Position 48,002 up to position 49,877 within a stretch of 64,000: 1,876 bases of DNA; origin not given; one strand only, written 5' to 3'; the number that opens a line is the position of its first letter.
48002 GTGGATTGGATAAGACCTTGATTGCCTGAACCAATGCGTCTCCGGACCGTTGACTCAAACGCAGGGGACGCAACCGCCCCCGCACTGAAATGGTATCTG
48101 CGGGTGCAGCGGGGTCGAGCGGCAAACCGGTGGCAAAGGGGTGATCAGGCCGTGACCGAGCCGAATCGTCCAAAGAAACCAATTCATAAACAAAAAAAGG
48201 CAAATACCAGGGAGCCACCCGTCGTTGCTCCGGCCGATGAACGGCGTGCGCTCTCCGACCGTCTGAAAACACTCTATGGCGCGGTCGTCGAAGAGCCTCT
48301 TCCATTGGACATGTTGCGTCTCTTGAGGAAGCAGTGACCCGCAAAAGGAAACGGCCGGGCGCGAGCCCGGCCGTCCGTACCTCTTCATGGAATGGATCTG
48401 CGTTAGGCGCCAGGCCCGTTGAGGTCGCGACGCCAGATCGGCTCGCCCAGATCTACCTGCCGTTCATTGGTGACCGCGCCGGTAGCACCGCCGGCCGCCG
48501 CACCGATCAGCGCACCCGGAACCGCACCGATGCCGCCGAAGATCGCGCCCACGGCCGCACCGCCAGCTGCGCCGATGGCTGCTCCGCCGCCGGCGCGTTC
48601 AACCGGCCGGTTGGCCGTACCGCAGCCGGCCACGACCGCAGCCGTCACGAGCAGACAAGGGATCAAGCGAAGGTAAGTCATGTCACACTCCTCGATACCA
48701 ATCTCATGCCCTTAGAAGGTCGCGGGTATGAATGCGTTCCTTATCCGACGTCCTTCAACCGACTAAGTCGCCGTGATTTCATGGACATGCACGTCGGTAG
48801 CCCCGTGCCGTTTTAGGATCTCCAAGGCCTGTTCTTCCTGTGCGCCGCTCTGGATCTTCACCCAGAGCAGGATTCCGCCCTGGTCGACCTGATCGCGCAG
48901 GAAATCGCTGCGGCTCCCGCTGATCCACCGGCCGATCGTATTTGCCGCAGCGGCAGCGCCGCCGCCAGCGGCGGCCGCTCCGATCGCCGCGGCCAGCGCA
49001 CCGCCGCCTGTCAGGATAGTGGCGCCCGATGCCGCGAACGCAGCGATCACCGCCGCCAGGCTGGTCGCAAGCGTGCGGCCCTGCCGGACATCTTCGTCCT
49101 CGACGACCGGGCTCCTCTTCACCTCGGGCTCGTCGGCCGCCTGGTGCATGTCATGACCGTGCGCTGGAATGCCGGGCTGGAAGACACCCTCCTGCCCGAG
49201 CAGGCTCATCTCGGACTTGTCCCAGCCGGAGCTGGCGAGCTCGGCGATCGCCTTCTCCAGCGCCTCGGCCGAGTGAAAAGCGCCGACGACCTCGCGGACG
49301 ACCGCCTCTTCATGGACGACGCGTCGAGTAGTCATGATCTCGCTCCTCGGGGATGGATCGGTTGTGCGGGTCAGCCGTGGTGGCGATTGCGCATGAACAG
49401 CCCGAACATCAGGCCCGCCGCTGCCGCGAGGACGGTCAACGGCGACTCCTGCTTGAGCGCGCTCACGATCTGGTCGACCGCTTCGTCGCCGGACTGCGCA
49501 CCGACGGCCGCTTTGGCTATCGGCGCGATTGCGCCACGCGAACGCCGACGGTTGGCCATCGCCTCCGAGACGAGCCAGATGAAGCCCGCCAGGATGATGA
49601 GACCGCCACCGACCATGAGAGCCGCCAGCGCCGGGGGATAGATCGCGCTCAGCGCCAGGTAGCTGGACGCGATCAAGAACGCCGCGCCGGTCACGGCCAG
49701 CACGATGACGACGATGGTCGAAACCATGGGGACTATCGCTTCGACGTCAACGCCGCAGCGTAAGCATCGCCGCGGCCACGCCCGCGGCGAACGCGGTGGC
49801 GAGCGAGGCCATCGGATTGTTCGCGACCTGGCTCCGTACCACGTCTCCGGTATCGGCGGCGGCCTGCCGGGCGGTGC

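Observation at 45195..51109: Compact general stress response island: EcfG-like sigma, two PRC-barrel genes, phyR, nepR and eight small stress genes with three GGAAC-N16/17-CGTT promoters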

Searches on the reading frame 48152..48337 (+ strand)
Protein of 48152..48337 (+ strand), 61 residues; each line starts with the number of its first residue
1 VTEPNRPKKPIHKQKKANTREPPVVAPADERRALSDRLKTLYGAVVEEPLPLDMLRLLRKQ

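Call 8: search_protein_families(library=pfam, max_evalue=0.01, proteins=[window:48152-48337:+])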
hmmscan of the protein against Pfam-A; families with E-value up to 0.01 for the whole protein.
window:48152-48337:+ (61 aa): 1 family
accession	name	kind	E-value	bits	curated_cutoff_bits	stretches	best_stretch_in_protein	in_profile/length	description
PF18557.6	NepR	-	1.5e-05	25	25.7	1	31-60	1-30/35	Anti-sigma factor NepR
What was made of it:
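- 48152..48337 (+): NepR anti-sigma factor (61 aa, GTG start), monocistronic. Pfam NepR scores 25.0 bits (cutoff 25.7) (call 8).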

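Call 10: search_protein_families(library=ncbifam, max_evalue=0.01, proteins=[window:48152-48337:+])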
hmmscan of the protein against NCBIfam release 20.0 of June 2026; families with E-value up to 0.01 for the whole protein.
window:48152-48337:+ (61 aa): 1 family
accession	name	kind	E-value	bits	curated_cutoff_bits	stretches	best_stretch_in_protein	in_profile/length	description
NF051865.1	antisigmaTNepR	equivalog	0.00086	19.1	100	1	31-60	24-53/61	anti-sigma T factor NepR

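Call 33: search_solved_structures(query=window:48152-48337:+, max_evalue=10, show_alignments=3)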
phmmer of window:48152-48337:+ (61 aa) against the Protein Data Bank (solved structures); distinct sequences matched with E-value up to 10: 2.
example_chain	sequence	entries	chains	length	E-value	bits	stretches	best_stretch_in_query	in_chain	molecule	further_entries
2lfw_B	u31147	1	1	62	0.0093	20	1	10-60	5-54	NepR anti sigma factor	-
3t0y_B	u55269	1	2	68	0.42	14.8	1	31-60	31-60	NepR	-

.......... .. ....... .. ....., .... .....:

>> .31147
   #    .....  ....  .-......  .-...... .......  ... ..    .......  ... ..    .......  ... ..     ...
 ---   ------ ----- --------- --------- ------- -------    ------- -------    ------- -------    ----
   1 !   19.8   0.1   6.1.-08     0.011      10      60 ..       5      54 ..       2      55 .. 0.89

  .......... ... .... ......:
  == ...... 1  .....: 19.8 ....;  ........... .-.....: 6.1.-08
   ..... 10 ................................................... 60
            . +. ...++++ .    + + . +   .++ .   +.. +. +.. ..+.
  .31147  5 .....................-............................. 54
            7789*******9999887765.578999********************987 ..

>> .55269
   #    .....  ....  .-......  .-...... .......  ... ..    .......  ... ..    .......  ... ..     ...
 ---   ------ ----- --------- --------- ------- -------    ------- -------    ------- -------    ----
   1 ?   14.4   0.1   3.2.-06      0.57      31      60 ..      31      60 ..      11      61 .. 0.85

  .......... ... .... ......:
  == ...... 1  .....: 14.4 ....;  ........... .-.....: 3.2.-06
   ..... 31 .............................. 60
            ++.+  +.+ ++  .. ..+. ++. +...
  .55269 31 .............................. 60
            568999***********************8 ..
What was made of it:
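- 48152..48337 (+): Its only PDB sequence matches are NepR chains 2lfw_B and 3t0y_B (call 33).
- On PhyR-NepR-EcfG partner switch (alphaproteobacterial GSR): The only PDB sequence matches are NepR chains (call 33).
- Checked: However, its only two matches in the PDB sequence set at E<=10 are both NepR chains (call 33).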

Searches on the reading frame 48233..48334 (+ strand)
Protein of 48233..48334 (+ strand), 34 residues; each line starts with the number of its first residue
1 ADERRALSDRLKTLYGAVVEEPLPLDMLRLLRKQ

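Call 90: search_solved_structures(query=A6, max_evalue=1, show_alignments=0)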
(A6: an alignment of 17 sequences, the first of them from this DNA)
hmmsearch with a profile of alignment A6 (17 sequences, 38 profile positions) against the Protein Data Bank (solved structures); distinct sequences matched with E-value up to 1: 4.
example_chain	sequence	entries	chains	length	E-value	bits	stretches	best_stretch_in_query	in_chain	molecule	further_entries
2lfw_B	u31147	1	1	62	2.6e-08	36.4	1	9-32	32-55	NepR anti sigma factor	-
3t0y_B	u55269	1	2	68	9e-08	34.6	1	5-32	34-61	NepR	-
5uxx_B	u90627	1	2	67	3.7e-05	26.3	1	3-36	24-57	Anti-sigma factor NepR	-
4qic_B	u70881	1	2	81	5.8e-05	25.6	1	3-36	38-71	Anti-sigma factor NepR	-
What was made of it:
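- The NepR core matches only NepR chains in the PDB (calls 33, 90).
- On PhyR-NepR-EcfG partner switch (alphaproteobacterial GSR): A profile of the core also retrieves only NepR chains (call 90).
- Tried and rejected: The identity of 5UXX as a sigma-NepR complex was instead shown by its chain B matching a NepR profile (call 90).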

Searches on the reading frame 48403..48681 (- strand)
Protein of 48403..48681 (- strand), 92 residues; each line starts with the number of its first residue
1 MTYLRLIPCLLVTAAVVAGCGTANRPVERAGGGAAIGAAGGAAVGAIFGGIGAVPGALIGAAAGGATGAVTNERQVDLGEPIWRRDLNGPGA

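Call 8: search_protein_families(library=pfam, max_evalue=0.01, proteins=[window:48403-48681:-])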
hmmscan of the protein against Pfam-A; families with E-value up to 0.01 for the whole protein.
window:48403-48681:- (92 aa): 3 families
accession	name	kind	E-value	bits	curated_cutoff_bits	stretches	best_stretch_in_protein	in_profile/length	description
PF13441.11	Gly-zipper_YMGG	-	1.2e-07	31.7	28.9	1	29-72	2-43/45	YMGG-like Gly-zipper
PF21724.2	DUF6861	-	7.1e-05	22.8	28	1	30-69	43-82/194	Family of unknown function (DUF6861)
PF13488.11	Gly-zipper_Omp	-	0.0018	18.6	25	1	32-73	1-44/46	Glycine zipper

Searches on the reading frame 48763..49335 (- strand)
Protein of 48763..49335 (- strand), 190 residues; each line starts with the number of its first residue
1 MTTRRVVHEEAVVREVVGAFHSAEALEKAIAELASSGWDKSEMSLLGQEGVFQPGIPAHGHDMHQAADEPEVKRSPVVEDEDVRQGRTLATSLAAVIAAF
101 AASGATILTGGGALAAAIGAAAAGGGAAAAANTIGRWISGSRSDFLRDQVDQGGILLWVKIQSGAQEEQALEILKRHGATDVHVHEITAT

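Call 8: search_protein_families(library=pfam, max_evalue=0.01, proteins=[window:48763-49335:-])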
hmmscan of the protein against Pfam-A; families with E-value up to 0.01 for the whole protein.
window:48763-49335:- (190 aa): 0 families

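Call 10: search_protein_families(library=ncbifam, max_evalue=0.01, proteins=[window:48763-49335:-])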
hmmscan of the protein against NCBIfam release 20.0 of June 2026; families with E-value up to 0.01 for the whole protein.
window:48763-49335:- (190 aa): 0 families

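Call 11: search_protein_families(library=pfam, max_evalue=10, proteins=[window:48763-49335:-])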
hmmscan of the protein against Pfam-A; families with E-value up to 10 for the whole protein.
window:48763-49335:- (190 aa): 4 families
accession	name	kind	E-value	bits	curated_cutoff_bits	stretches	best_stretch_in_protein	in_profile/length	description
PF11821.13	ActD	-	0.017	15.2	25.7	1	142-183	127-169/170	Alternative complex III, ActD subunit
PF14300.12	DMP19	-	0.11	13.5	25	0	144-182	14-52/112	DMP19-like protein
PF11181.13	YflT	-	0.13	13.2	26.2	1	15-49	1-35/99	Heat induced stress protein YflT domain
PF19151.5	Sublancin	-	2.8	8.6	26.9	1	85-116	17-48/57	Sublancin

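Call 48: find_homologous_proteins(query=window:48763-49335:-, max_evalue=0.00001)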
Query window:48763-49335:- (190 aa): 180 proteins with E <= 0.00001 among 8000 candidates; the best 120 are listed.
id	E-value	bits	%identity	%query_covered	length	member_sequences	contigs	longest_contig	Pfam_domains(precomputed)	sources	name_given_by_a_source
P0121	6.6e-113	392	100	100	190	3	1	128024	-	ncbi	-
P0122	9.4e-100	349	88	100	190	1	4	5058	-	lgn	-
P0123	3.2e-99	348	88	100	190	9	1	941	-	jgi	jgi:hypothetical protein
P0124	8.5e-99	346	87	100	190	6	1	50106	-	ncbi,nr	ncbi:MAG: hypothetical protein JNL04_01325 [Rhodospirillaceae bacterium]|nr:hypothetical protein [Rh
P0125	6.7e-95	334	82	99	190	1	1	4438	-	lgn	-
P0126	1.3e-93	329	84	100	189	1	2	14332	-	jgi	jgi:hypothetical protein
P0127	1.4e-92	326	84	100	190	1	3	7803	-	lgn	-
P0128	8.3e-89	314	82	99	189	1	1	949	-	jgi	jgi:hypothetical protein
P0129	2.0e-88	313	81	100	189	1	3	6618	-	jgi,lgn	-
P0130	5.9e-87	308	78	100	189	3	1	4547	-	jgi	jgi:hypothetical protein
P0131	6.8e-87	308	76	100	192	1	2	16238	-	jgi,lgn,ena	-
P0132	6.2e-86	304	80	94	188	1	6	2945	-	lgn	-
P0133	7.5e-83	294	76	100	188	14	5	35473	-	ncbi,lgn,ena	-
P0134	4.4e-82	292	76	100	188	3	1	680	-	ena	-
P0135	1.8e-74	267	70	96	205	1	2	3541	-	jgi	jgi:hypothetical protein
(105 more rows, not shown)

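Call 49: find_encoding_contigs(protein=P0121, flank=3000, max_places=2)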
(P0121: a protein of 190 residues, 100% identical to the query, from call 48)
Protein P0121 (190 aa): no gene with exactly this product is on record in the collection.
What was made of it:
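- Tried and rejected: Looking up the source contig by exact protein sequence failed (call 49).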

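Call 55: predict_structure(alignment_id=A3)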
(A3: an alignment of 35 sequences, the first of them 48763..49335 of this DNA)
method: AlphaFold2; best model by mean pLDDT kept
length: 190 residues; sequences in the alignment: 35
mean_pLDDT: 70.8   pTM: 0.60
mean pLDDT of the five models: 70.8, 65.7, 64.8, 62.9, 59.6
residues with pLDDT >= 90: 61; 70-90: 41; 50-70: 39; < 50: 49
segments of 3 or more residues with pLDDT < 50: 50-55, 84-87, 107-138
pLDDT, mean of each block of 10 residues (from residue 1): 75 93 94 96 75 48 70 67 49 53 49 42 41 46 75 89 97 98 89
secondary structure, 60 per line:
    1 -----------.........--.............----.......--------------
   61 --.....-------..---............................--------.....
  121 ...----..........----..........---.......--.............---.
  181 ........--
elements in order: E12-20 H23-35 E43-46 H63-67 H80-107 H116-123 H128-137 H142-151 E155-161 H164-176 E180-188
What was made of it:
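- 48763..49335 (-): 190-aa membrane protein of an uncharacterised family: a beta-alpha-beta unit, then a Gly/Ala-rich hydrophobic hairpin, then a second beta-alpha-beta unit. It is the third gene of the DUF883-like operon. AF2 model: pLDDT 71, with both ends above 90 (call 55).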

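Call 59: search_protein_families(library=pfam, alignment_id=A3, max_evalue=0.05)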
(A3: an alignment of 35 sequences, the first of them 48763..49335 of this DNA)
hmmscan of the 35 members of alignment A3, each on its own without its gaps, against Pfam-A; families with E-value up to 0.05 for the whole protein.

A. member 1, window:48763-49335:- (190 aa): 1 family
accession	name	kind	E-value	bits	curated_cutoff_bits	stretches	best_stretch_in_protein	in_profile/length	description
PF11821.13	ActD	-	0.017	15.2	25.7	0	142-183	127-169/170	Alternative complex III, ActD subunit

B. families by the number of members that match (of 35 scanned): 9 families
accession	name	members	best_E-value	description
PF11821.13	ActD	21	7.2e-05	Alternative complex III, ActD subunit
PF11181.13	YflT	11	0.0005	Heat induced stress protein YflT domain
PF09534.15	Trp_oprn_chp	2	0.0078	Tryptophan-associated transmembrane protein (Trp_oprn_chp)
PF02769.27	AIRS_C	1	0.00028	AIR synthase related protein, C-terminal domain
PF14300.12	DMP19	1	0.016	DMP19-like protein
PF06897.17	DUF1269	1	0.018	Protein of unknown function (DUF1269)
PF02481.21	DNA_processg_A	1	0.019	DNA recombination-mediator protein A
PF06946.16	Phage_holin_5_1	1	0.023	Bacteriophage A118-like holin, Hol118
PF09048.16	Cro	1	0.033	Cro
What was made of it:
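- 48763..49335 (-): Weak ActD hits in 21 of 35 and YflT hits in 11 of 35 family members (call 59).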

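Call 60: fold_search(model_id=the predicted structure, library=pdb)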
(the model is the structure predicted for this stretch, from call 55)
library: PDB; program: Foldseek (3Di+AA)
matches with E <= 10: 600; with E <= 0.001: 0
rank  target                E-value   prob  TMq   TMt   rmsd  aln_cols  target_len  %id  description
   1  8k9e_D                2.3e-01  0.21  0.30  0.32  26.0       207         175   12  Cryo-EM structure of the photosynthetic alternative complex III from Chloroflexus aurantiacus at 3.3 angstrom (released 2024-03-06)
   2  3mhy_B                2.8e-01  0.41  0.28  0.42   8.3       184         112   10  A New PII Protein Structure (released 2010-06-09)
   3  3mhy_A                3.8e-01  0.47  0.29  0.48   6.3       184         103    9  A New PII Protein Structure (released 2010-06-09)
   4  2uuv_B                3.8e-01  0.47  0.31  0.13  11.3       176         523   11  alkyldihydroxyacetonephosphate synthase in P1 (released 2007-06-26)
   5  9qit_H                3.8e-01  0.06  0.19  0.09  19.2       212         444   16  Crystal structure of a D-lactate dehydrogenase in complex with D-lactate from Porcellio dilatatus (released 2025-12-03)
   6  6yc6_C                4.1e-01  0.44  0.29  0.47   9.2       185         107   10  Structure of C. glutamicum GlnK (released 2021-03-24)
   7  2xzw_I                4.1e-01  0.38  0.29  0.47   7.6       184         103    6  STRUCTURE OF PII FROM SYNECHOCOCCUS ELONGATUS IN COMPLEX WITH 2- OXOGLUTARATE AT LOW 2-OG CONCENTRATIONS (released 2010-12-08)
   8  6mm2                  4.3e-01  0.38  0.30  0.52   8.3       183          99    6  Carbon regulatory PII-like protein SbtB from Cyanobium sp. 7001 bound to ATP and calcium (released 2019-09-18)
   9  2uuu_A                4.3e-01  0.38  0.31  0.12  13.3       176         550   11  alkyldihydroxyacetonephosphate synthase in P212121 (released 2007-06-26)
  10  6u9d_L                4.6e-01  0.06  0.19  0.15  20.9       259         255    8  Saccharomyces cerevisiae acetohydroxyacid synthase (released 2020-07-15)
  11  3ncp_B                5.0e-01  0.10  0.15  0.26  11.8        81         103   20  GlnK2 from Archaeoglobus fulgidus (released 2010-07-28)
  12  2uuv_A                5.3e-01  0.44  0.31  0.13  11.0       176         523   10  alkyldihydroxyacetonephosphate synthase in P1 (released 2007-06-26)
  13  2f1f_A                5.3e-01  0.05  0.18  0.20  22.4       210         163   10  Crystal structure of the regulatory subunit of acetohydroxyacid synthase isozyme III from E. coli (released 2006-01-24)
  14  2uuv_D                6.0e-01  0.35  0.31  0.13  10.6       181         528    9  alkyldihydroxyacetonephosphate synthase in P1 (released 2007-06-26)
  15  1gnk_B                6.0e-01  0.23  0.27  0.41   9.1       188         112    9  GLNK, A SIGNAL PROTEIN FROM E. COLI (released 1999-07-23)
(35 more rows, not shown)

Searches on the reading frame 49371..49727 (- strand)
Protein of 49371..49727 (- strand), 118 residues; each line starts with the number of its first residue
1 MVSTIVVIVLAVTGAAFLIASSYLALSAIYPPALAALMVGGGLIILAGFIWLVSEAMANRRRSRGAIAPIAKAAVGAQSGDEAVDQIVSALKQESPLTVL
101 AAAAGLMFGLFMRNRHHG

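Call 8: search_protein_families(library=pfam, max_evalue=0.01, proteins=[window:49371-49727:-])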
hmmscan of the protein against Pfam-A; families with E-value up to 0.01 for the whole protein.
window:49371-49727:- (118 aa): 0 families

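Call 10: search_protein_families(library=ncbifam, max_evalue=0.01, proteins=[window:49371-49727:-])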
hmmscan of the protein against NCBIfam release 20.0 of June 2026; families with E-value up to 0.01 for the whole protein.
window:49371-49727:- (118 aa): 0 families

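Call 11: search_protein_families(library=pfam, max_evalue=10, proteins=[window:49371-49727:-])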
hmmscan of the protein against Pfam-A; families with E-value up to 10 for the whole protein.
window:49371-49727:- (118 aa): 9 families
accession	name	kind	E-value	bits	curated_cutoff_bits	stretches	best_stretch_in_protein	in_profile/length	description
PF14316.11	DUF4381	-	0.1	13.4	27.2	1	30-93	15-78/145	Domain of unknown function (DUF4381)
PF18303.6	Saf_2TM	-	0.22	11.8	29.5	1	13-80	48-115/152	SAVED-fused 2TM effector domain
PF17272.7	DUF5337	-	0.27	11.6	27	1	5-55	15-61/74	Family of unknown function (DUF5337)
PF07332.16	Phage_holin_3_6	-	0.85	10.1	28.4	1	5-60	41-96/116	Putative Actinobacterial Holin-X, holin superfamily III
PF20712.2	CyanoTRADDas_TM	-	3.7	8.2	24.3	0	90-110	31-56/68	Cyanobacterial TRADD-N associated 2-Transmembrane domain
PF15055.12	DMAC1_Dmo2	-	3.7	8.2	27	1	39-76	9-45/47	DMAC1/Dmo2-like domain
PF06072.16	Herpes_US9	-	4.5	7.7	23.7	1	4-18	38-52/61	Alphaherpesvirus tegument protein US9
PF00746.26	Gram_pos_anchor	-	9.6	6.7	20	0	37-53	20-36/43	LPXTG cell wall anchor motif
PF11992.13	TgpA_N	-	9.6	5.5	30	0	13-74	29-167/333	TgpA N-terminal domain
